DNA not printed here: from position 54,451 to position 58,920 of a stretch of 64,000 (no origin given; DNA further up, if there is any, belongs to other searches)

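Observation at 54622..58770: YbjD/OLD-family nuclease homologue expanded about 2.5-fold by insertions between conserved blocks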

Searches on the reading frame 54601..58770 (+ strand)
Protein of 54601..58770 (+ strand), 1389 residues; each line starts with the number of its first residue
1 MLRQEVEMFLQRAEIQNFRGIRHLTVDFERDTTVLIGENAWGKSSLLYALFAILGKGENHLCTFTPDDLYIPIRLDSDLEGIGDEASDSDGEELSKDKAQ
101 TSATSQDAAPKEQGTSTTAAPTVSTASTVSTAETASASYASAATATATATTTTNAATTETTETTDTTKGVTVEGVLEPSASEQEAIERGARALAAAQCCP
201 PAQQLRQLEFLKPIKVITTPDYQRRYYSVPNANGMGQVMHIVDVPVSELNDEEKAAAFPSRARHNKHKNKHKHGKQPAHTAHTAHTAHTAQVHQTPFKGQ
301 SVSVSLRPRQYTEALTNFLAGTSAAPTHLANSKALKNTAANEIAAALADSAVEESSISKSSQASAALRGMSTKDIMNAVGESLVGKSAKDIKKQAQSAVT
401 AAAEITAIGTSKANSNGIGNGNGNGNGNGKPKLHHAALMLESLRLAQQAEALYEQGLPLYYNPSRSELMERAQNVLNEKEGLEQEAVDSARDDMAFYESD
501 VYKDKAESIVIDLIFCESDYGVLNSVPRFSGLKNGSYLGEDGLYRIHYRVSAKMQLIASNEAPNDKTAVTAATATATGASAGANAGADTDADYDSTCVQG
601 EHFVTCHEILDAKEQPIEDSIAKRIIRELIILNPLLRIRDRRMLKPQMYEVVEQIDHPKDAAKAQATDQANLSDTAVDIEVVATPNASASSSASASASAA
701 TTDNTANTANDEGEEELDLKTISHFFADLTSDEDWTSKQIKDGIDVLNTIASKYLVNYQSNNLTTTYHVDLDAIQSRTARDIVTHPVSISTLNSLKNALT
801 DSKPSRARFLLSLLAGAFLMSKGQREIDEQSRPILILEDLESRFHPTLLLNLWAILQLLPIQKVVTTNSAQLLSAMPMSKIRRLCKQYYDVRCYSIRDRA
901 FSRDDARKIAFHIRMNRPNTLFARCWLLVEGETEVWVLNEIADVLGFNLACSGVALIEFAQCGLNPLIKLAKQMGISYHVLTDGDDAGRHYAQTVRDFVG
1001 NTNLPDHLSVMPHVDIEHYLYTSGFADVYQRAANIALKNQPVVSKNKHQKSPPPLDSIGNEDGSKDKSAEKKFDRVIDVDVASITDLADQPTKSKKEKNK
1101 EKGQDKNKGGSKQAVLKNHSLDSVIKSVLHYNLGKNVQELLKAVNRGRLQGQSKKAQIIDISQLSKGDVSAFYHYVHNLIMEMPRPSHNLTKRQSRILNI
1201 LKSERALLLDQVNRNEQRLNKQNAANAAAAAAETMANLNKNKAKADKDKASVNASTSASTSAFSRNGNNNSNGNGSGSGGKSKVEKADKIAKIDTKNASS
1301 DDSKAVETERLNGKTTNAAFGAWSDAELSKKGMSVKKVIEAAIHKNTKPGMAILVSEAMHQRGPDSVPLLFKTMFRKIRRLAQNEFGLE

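Call 3: search_protein_families(library=pfam, proteins=[window:54601-58770:+], max_evalue=0.01)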
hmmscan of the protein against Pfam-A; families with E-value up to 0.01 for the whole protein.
window:54601-58770:+ (1389 aa): 7 families
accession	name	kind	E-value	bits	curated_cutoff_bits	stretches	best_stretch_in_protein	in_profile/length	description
PF11398.14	DUF2813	-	1.5e-69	235.6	21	3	715-919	176-371/372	Protein of unknown function (DUF2813)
PF20469.4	OLD-like_TOPRIM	-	4.4e-14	53.2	23.2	1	921-985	1-67/67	Overcoming lysogenization defect protein-like, TOPRIM domain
PF13175.12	AAA_15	-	1.9e-11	44.6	32.1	1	8-61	1-54/374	AAA ATPase domain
PF13476.12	AAA_23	-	2e-07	32.3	27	1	14-56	3-45/201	AAA domain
PF02463.25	SMC_N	-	1.3e-05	25.2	40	1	10-58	2-52/220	RecF/RecN/SMC N terminal domain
PF13304.12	AAA_21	-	0.00012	22.7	27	0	33-93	2-65/304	AAA domain, putative AbiEii toxin, Type IV TA system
PF13555.12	AAA_29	-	0.0013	18.9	27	1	10-54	1-46/61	P-loop containing region of AAA domain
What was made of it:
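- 54622..54819 (+): Core ATPase N-terminal lobe (aa 8-73), with Walker A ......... at 54709-54735. AAA_15 match at aa 8-61 (call 3).
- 57361..57714 (+): Toprim nuclease domain (aa 921-1038), with EGETE at 57388-57402 and DGD at 57547-57555. PF20469 match at aa 921-985 (call 3).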

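Call 4: search_protein_families(library=ncbifam, proteins=[window:54601-58770:+], max_evalue=0.01)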
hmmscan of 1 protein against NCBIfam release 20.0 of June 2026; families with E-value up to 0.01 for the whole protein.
window:54601-58770:+ (1389 aa): 8 families
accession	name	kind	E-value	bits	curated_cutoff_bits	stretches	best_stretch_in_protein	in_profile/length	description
NF041760.1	PtuA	equivalog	1.6e-09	37.2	500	1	5-53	47-95/524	retron Ec78 anti-phage system effector ATPase PtuA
TIGR00611.2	recf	equivalog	2.1e-07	30.4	172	1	10-52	1-43/339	DNA replication/repair protein RecF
NF045487.1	ASRP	equivalog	1.5e-06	27.1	300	1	18-57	2-41/593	archaea-specific SMC-related protein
NF003034.1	PRK03918.1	equivalog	9.2e-05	20.6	700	1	8-54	1-47/878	DNA double-strand break repair ATPase Rad50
NF038234.1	retron_eff_Eco8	equivalog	0.00075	18.2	250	1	8-50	1-43/679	retron Eco8 family effector endonuclease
NF002572.0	PRK02224.1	equivalog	0.0008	17.8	1087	1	8-52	1-45/888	DNA double-strand break repair ATPase Rad50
NF047739.1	antiphage_MADS3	equivalog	0.00087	18.6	420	1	10-48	2-39/427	methylation-associated defense system AAA family ATPase MAD3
NF010680.0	PRK14079.1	equivalog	0.0057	15.7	386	0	10-55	3-48/349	recombination protein F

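Call 5: search_protein_families(library=padloc, proteins=[window:54601-58770:+], max_evalue=0.01)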
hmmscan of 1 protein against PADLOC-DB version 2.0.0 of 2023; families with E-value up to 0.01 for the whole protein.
window:54601-58770:+ (1389 aa): 70 families (the best 25 are shown)
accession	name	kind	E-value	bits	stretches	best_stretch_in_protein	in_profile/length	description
PDLC00094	GajA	-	2.7e-83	278.4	2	772-1047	241-515/569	AAA ATPase domain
PDLC00067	GajA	-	2.2e-39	133.4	2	810-1075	283-558/604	AAA ATPase domain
PDLC00062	GajA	-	6.7e-36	121.9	3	901-1031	443-576/639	AAA ATPase domain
PDLC00070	GajA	-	6.9e-30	102.2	2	822-993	281-452/596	AAA ATPase domain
PDLC00071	GajA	-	1.1e-26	91.8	2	834-992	276-443/588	AAA ATPase domain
PDLC00096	GajA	-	2.3e-21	74.2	2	827-987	285-457/630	AAA ATPase domain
PDLC00092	GajA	-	4.1e-21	73.1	2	798-973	275-456/604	AAA ATPase domain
PDLC00085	GajA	-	7.5e-20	69.2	2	847-991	305-447/580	AAA ATPase domain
PDLC00091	GajA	-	3.6e-19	67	2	826-1124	291-503/627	AAA ATPase domain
PDLC00069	GajA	-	4.6e-17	59.7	2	8-61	1-54/687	AAA ATPase domain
PDLC00099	GajA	-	4.8e-17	60.2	2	830-969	297-438/626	AAA ATPase domain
PDLC00083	GajA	-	7.3e-17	59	2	8-71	1-65/639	AAA ATPase domain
PDLC00066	GajA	-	2.3e-16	57.4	2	820-986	266-434/567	AAA ATPase domain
PDLC00075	GajA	-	3.4e-16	56.9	2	835-1034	272-468/536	AAA ATPase domain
PDLC00064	GajA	-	1.7e-15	55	1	829-993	125-306/464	AAA ATPase domain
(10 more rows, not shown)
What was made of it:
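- On Gabija GajA: The PADLOC GajA hits (call 5) reflect the shared OLD domains.
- GajA-type OLD HMMs match at 2.7e-83 (call 5). PADLOC GajA models match strongly (call 5).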

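Call 6: find_homologous_proteins(query=window:54601-58770:+, max_evalue=0.00001)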
Query window:54601-58770:+ (1389 aa): 69 proteins with E <= 0.00001 among 8000 candidates.
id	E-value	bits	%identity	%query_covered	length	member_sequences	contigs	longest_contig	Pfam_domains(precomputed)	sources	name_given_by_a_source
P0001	0.0e+0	1200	46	99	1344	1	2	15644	PF20469.5,PF11398.15,PF13175.13,PF13476.13,PF02463.26,PF13304.13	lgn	-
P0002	0.0e+0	1196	46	99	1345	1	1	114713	PF20469.5,PF11398.15,PF13175.13,PF13476.13,PF02463.26,PF13304.13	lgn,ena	-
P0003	0.0e+0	1194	49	77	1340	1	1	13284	PF20469.5,PF11398.15,PF13175.13,PF13476.13,PF02463.26,PF13304.13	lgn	-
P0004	0.0e+0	1194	49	77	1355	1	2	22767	PF20469.5,PF11398.15,PF13175.13,PF13476.13,PF02463.26,PF13304.13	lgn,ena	-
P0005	0.0e+0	1192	47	99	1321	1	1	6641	PF20469.5,PF11398.15,PF13175.13,PF13476.13,PF02463.26,PF13304.13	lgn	-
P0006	0.0e+0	1190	46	99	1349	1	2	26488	PF20469.5,PF11398.15,PF13175.13,PF13476.13,PF02463.26,PF13304.13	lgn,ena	-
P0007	0.0e+0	1189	49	77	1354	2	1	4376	PF20469.5,PF11398.15,PF13175.13,PF13476.13,PF02463.26,PF13304.13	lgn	-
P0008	0.0e+0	1187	46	99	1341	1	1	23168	PF20469.5,PF11398.15,PF13175.13,PF13476.13,PF02463.26,PF13304.13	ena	-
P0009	0.0e+0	1187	46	99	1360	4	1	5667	PF20469.5,PF11398.15,PF13175.13,PF13476.13,PF02463.26,PF13304.13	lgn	-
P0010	0.0e+0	1187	45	99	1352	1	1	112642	PF20469.5,PF11398.15,PF13175.13,PF13476.13,PF02463.26,PF13304.13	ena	-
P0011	0.0e+0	1185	49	77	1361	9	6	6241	PF20469.5,PF11398.15,PF13175.13,PF13476.13,PF02463.26,PF13304.13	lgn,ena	-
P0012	0.0e+0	1184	48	77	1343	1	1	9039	PF20469.5,PF11398.15,PF13175.13,PF13476.13,PF02463.26,PF13304.13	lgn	-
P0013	0.0e+0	1183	46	99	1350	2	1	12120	PF20469.5,PF11398.15,PF13175.13,PF13476.13,PF02463.26,PF13304.13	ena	-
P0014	0.0e+0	1182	46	99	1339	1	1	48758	PF20469.5,PF11398.15,PF13175.13,PF13476.13,PF02463.26,PF13304.13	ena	-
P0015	0.0e+0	1182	48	77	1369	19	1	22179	PF20469.5,PF11398.15,PF13175.13,PF13476.13,PF02463.26,PF13304.13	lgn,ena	-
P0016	0.0e+0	1181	48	77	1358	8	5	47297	PF20469.5,PF11398.15,PF13175.13,PF13476.13,PF02463.26,PF13304.13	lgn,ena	-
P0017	0.0e+0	1181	48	77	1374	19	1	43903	PF20469.5,PF11398.15,PF13175.13,PF13476.13,PF02463.26,PF13304.13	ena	-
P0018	0.0e+0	1180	48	77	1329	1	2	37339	PF20469.5,PF11398.15,PF13175.13,PF13476.13,PF02463.26,PF13304.13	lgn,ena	-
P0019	0.0e+0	1180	45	99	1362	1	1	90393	PF20469.5,PF11398.15,PF13175.13,PF13476.13,PF02463.26,PF13304.13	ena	-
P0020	0.0e+0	1180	47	77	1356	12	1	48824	PF20469.5,PF11398.15,PF13175.13,PF13476.13,PF02463.26,PF13304.13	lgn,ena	-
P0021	0.0e+0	1178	48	77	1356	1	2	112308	PF20469.5,PF11398.15,PF13175.13,PF13476.13,PF02463.26,PF13304.13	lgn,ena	-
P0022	0.0e+0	1178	45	99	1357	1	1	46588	PF20469.5,PF11398.15,PF13175.13,PF13476.13,PF02463.26,PF13304.13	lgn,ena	-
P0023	0.0e+0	1178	48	77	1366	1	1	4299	PF20469.5,PF11398.15,PF13175.13,PF13476.13,PF02463.26,PF13304.13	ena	-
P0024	0.0e+0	1178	47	85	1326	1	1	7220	PF20469.5,PF11398.15,PF13175.13,PF13476.13,PF02463.26,PF13304.13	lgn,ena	-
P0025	0.0e+0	1177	48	77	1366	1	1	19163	PF20469.5,PF11398.15,PF13175.13,PF13476.13,PF02463.26,PF13304.13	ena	-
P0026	0.0e+0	1176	48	77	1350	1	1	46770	PF20469.5,PF11398.15,PF13175.13,PF13476.13,PF02463.26,PF13304.13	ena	-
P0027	0.0e+0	1174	47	85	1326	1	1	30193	PF20469.5,PF11398.15,PF13175.13,PF13476.13,PF02463.26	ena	-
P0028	0.0e+0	1174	59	47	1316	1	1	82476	PF20469.5,PF11398.15,PF13175.13,PF13476.13,PF02463.26,PF13304.13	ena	-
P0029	0.0e+0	1172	48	77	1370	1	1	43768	PF20469.5,PF11398.15,PF13175.13,PF13476.13,PF02463.26,PF13304.13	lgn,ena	-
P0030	0.0e+0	1169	48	77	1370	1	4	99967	PF20469.5,PF11398.15,PF13175.13,PF13476.13,PF02463.26,PF13304.13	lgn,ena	-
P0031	0.0e+0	1166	46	99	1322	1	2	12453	PF20469.5,PF11398.15,PF13175.13,PF13476.13,PF02463.26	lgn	-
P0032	0.0e+0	1161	49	77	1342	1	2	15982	PF20469.5,PF11398.15,PF13175.13,PF13476.13,PF02463.26,PF13304.13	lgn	-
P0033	0.0e+0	1160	47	87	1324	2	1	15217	PF20469.5,PF11398.15,PF13175.13,PF13476.13,PF02463.26,PF13304.13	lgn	-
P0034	0.0e+0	1158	44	17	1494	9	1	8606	PF20469.5,PF11398.15,PF13175.13,PF13476.13,PF02463.26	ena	-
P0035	0.0e+0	1134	60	48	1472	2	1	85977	PF20469.5,PF11398.15,PF13175.13,PF13476.13,PF02463.26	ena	-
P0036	0.0e+0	1133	60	48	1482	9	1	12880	PF20469.5,PF11398.15,PF13175.13,PF13476.13,PF02463.26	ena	-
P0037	0.0e+0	1106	45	99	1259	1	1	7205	PF20469.5,PF11398.15,PF13175.13,PF13476.13,PF02463.26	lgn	-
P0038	0.0e+0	1048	44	94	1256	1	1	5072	PF20469.5,PF11398.15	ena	-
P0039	0.0e+0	1045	47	76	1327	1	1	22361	PF20469.5,PF11398.15,PF13476.13,PF13304.13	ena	-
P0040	0.0e+0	1019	48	68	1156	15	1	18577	PF20469.5,PF11398.15,PF13175.13,PF13476.13,PF02463.26,PF13304.13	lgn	-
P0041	0.0e+0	1013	48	68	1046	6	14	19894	PF20469.5,PF11398.15,PF13175.13,PF13476.13,PF02463.26,PF13304.13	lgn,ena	-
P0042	1.3e-293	996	51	48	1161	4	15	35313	PF20469.5,PF11398.15,PF13175.13,PF13476.13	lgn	-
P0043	9.2e-293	993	47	68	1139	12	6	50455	PF20469.5,PF11398.15,PF13175.13,PF13476.13,PF02463.26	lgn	-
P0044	1.2e-292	992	47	71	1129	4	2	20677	PF20469.5,PF11398.15,PF13175.13,PF13476.13,PF02463.26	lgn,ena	-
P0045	3.4e-292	991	47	69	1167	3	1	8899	PF20469.5,PF11398.15,PF13175.13,PF13476.13,PF02463.26,PF13304.13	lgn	-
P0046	9.4e-292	989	47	57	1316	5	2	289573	PF20469.5,PF11398.15,PF13175.13,PF13476.13,PF02463.26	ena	-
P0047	1.7e-291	989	48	66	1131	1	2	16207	PF20469.5,PF11398.15,PF13175.13,PF13476.13,PF02463.26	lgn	-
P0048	1.4e-290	986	48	68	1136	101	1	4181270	PF20469.5,PF11398.15,PF13175.13,PF13476.13,PF02463.26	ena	-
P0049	2.0e-290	985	46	68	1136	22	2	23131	PF20469.5,PF11398.15,PF13175.13,PF13476.13,PF02463.26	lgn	-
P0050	3.9e-290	984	48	68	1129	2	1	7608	PF20469.5,PF11398.15,PF13175.13,PF13476.13,PF02463.26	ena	-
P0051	3.9e-277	941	45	68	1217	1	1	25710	PF20469.5,PF11398.15,PF13175.13,PF13476.13,PF02463.26,PF13304.13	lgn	-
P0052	1.1e-276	940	45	68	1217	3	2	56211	PF20469.5,PF11398.15,PF13175.13,PF13476.13,PF02463.26,PF13304.13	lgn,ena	-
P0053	1.4e-276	939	45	68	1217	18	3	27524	PF20469.5,PF11398.15,PF13175.13,PF13476.13,PF02463.26,PF13304.13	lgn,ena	-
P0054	1.7e-276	939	45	68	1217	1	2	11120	PF20469.5,PF11398.15,PF13175.13,PF13476.13,PF02463.26,PF13304.13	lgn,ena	-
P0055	2.0e-276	939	45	68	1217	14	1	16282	PF20469.5,PF11398.15,PF13175.13,PF13476.13,PF02463.26,PF13304.13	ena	-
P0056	9.5e-276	936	46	68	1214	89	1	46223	PF20469.5,PF11398.15,PF13175.13,PF13476.13,PF02463.26,PF13304.13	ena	-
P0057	1.1e-275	936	45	68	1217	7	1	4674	PF20469.5,PF11398.15,PF13175.13,PF13476.13,PF02463.26,PF13304.13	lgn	-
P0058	8.5e-274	930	45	68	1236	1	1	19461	PF20469.5,PF11398.15,PF13175.13,PF13476.13,PF02463.26,PF13304.13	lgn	-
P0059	1.1e-269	916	43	68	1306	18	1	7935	PF20469.5,PF11398.15,PF13175.13,PF13476.13,PF02463.26,PF13304.13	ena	-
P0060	5.9e-269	914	50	49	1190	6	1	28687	PF20469.5,PF11398.15,PF13175.13,PF13476.13,PF02463.26,PF13304.13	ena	-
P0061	1.3e-265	903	43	68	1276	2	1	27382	PF20469.5,PF11398.15,PF13175.13,PF13476.13,PF02463.26,PF13304.13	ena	-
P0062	6.5e-257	874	54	41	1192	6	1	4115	PF20469.5,PF11398.15,PF13175.13,PF13476.13,PF02463.26,PF13304.13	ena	-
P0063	2.1e-256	872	54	41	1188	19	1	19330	PF20469.5,PF11398.15,PF13175.13,PF13476.13,PF02463.26,PF13304.13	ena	-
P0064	4.4e-252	858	53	41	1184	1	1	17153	PF20469.5,PF11398.15,PF13175.13,PF13476.13,PF02463.26,PF13304.13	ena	-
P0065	2.5e-251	855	41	67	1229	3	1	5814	PF20469.5,PF11398.15,PF13175.13,PF13476.13,PF02463.26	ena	-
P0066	3.0e-251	855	43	54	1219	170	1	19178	PF20469.5,PF11398.15,PF13175.13,PF13476.13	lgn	-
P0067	1.7e-249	849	48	40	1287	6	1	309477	PF20469.5,PF11398.15,PF13175.13,PF13476.13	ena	-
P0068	5.7e-226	771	40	74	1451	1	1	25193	PF20469.5,PF11398.15,PF13175.13,PF13476.13,PF02463.26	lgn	-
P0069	1.7e-202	694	47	39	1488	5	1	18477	PF20469.5,PF11398.15,PF13175.13,PF13476.13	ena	-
